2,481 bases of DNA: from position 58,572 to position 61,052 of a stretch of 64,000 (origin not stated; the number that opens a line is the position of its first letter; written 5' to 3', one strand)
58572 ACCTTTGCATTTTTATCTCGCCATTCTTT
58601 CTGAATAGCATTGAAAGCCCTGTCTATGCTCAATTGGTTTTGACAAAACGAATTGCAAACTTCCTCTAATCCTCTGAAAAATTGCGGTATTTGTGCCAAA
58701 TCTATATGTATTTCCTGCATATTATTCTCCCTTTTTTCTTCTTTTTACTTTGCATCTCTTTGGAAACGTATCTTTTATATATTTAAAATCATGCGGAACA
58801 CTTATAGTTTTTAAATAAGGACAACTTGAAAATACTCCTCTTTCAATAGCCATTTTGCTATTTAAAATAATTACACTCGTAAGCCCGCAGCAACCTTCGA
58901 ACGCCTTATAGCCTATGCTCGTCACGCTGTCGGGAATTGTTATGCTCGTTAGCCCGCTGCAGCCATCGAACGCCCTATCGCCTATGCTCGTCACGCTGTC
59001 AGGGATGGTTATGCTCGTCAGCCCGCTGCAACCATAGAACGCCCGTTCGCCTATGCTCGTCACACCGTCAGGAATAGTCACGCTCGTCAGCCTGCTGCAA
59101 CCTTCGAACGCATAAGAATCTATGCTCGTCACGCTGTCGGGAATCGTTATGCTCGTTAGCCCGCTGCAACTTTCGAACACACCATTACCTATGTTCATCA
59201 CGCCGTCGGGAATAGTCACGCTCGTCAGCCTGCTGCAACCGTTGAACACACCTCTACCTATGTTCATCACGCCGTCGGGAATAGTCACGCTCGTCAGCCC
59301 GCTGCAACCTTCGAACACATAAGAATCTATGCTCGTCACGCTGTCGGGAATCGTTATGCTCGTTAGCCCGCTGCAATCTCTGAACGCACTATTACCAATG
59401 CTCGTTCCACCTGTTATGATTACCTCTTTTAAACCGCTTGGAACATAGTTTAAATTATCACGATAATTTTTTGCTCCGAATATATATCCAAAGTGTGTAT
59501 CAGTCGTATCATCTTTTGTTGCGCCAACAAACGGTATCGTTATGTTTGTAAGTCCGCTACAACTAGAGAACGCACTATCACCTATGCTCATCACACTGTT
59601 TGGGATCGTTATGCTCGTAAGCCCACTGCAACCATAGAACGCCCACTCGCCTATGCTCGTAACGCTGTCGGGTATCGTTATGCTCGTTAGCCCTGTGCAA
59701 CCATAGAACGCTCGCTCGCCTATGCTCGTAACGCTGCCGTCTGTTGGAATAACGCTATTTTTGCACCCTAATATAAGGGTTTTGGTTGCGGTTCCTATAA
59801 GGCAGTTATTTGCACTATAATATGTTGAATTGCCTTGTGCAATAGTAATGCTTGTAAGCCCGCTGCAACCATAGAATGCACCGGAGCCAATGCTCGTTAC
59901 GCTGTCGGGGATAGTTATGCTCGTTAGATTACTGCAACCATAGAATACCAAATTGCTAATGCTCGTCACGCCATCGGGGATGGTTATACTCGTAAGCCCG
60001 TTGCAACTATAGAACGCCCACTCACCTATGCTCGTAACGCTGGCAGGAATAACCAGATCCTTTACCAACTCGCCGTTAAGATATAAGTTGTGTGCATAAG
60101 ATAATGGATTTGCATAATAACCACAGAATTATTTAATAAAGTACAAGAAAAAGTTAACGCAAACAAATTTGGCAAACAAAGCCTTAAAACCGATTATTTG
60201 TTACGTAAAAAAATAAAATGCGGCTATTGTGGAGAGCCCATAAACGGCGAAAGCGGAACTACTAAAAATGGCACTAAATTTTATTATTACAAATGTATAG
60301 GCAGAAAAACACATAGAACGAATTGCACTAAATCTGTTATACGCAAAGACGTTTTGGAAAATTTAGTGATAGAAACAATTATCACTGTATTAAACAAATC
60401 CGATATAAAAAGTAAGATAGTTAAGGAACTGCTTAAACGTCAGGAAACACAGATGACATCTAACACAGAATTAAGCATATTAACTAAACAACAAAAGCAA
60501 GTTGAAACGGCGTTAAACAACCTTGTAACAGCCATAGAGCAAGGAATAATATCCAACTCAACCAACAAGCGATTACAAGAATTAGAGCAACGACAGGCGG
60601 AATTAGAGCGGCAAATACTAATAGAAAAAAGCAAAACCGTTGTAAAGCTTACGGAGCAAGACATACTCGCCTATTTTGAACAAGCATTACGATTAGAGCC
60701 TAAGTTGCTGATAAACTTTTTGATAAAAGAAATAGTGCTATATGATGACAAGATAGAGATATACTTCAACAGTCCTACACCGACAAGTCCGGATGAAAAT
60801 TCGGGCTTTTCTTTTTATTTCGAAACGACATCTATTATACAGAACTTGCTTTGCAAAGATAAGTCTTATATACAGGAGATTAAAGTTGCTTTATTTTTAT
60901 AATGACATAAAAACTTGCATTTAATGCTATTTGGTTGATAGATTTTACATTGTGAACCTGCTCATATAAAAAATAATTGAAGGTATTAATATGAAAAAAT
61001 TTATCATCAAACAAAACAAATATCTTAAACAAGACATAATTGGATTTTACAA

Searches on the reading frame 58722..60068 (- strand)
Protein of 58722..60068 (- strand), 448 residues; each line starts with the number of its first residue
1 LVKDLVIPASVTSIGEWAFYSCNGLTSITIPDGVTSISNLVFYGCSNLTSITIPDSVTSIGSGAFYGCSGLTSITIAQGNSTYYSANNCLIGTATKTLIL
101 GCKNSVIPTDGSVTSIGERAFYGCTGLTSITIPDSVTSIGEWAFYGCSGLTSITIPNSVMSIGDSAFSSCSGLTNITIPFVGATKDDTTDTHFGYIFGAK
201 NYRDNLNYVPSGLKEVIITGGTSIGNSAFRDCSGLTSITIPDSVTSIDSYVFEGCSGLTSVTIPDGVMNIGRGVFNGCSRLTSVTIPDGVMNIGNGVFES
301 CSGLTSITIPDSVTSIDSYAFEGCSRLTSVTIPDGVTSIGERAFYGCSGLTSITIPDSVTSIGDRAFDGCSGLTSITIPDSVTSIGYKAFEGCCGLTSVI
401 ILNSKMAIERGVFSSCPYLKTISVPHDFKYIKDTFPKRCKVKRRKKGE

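Call 4: search_protein_families(library=pfam, proteins=[window:58722-60068:-], max_evalue=1)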
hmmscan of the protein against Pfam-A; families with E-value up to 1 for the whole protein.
window:58722-60068:- (448 aa): 6 families
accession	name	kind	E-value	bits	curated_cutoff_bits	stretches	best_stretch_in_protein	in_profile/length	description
PF13306.12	LRR_5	-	6.3e-120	395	27.7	4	222-350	1-126/127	BspA type Leucine rich repeat region (6 copies)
PF13855.12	LRR_8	-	1.4e-17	63.6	27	2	336-378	13-56/61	Leucine rich repeat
PF12799.13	LRR_4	-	0.01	16.5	27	0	23-52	11-40/44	Leucine Rich repeats (2 copies)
PF15185.11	BMF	-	0.01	15.7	27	0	320-350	96-126/227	Bcl-2-modifying factor, apoptosis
PF05725.18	FNIP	-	0.012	16.1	21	0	36-60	13-39/44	FNIP Repeat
PF05593.20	RHS_repeat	-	0.35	11.8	22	0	304-337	7-38/38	RHS Repeat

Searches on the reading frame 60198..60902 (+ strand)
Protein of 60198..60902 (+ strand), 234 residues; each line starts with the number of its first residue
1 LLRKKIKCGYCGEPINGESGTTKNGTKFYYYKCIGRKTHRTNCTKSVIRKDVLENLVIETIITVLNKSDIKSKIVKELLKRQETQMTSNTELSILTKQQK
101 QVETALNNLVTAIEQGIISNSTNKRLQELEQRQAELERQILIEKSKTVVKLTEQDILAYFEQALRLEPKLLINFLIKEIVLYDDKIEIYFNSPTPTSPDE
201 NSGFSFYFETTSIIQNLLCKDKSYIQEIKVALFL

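Call 4: search_protein_families(library=pfam, proteins=[window:60198-60902:+], max_evalue=1)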
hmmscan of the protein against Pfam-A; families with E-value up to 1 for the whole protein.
window:60198-60902:+ (234 aa): 7 families
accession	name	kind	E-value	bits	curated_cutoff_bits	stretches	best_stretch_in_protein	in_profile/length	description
PF13408.12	Zn_ribbon_recom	-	1.3e-12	48.3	25.3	1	1-61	1-57/58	Recombinase zinc beta ribbon domain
PF02892.21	zf-BED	-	0.014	15.9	20.6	1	3-22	14-33/44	BED zinc finger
PF08394.17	Arc_trans_TRASH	-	0.035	14.7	27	1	7-33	2-28/43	Archaeal TRASH domain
PF09651.16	Cas_APE2256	-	0.039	14.3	24.8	1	66-119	33-86/136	CRISPR-associated protein (Cas_APE2256)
PF07072.16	ZapD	-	0.13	12.4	27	1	58-132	29-107/210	Cell division protein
PF09943.14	DUF2175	-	0.4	11.4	25.1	1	5-86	2-85/98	Uncharacterized protein conserved in archaea (DUF2175)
PF18519.6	Sgf11_N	-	0.9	9.6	26.2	1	106-125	11-30/39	SAGA-associated factor 11 N-terminal domain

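Call 5: search_protein_families(library=padloc, proteins=[window:60198-60902:+], max_evalue=1)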
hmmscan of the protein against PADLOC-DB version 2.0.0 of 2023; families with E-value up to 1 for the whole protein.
window:60198-60902:+ (234 aa): 0 families

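Call 7: search_protein_families(library=ncbifam, proteins=[window:60198-60902:+], max_evalue=1)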
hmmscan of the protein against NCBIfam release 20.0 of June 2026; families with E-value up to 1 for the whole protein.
window:60198-60902:+ (234 aa): 7 families
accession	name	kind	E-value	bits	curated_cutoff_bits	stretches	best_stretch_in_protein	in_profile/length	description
NF047343.1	SCCmet_CcrB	equivalog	8e-09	34.7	900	1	3-146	297-447/542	cassette chromosome recombinase CcrB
NF041201.1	recomb_XisF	equivalog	1.5e-07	30.8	375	1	3-181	295-462/465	fdxN element excision recombinase XisF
NF047347.1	SCCmet_CcrC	equivalog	0.00012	20.8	900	1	2-159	300-465/558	cassette chromosome recombinase CcrC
NF047344.1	SCCmet_CcrA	equivalog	0.0011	18.2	700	1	2-148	262-409/442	cassette chromosome recombinase CcrA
NF003656.0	PRK05287.1-4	equivalog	0.046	13.1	213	1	53-118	41-111/252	cell division protein ZapD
NF009883.0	PRK13341.1-4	equivalog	0.16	9.8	668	1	51-144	560-653/729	AAA family ATPase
NF046057.1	bifunc_MtlD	equivalog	0.36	9.2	800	1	60-161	361-462/683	bifunctional mannitol-1-phosphate dehydrogenase/phosphatase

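Call 8: search_protein_families(library=phrogs, proteins=[window:60198-60902:+], max_evalue=0.1)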
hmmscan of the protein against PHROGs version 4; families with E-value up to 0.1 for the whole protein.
window:60198-60902:+ (234 aa): 3 families
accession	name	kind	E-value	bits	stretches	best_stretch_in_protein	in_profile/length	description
phrog_95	-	integration and excision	5.2e-27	95.7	1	1-196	372-579/651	integrase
phrog_35839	-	unknown function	0.022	15.7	1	7-19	19-31/44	-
phrog_2648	-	unknown function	0.035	15.1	1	112-149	26-63/67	-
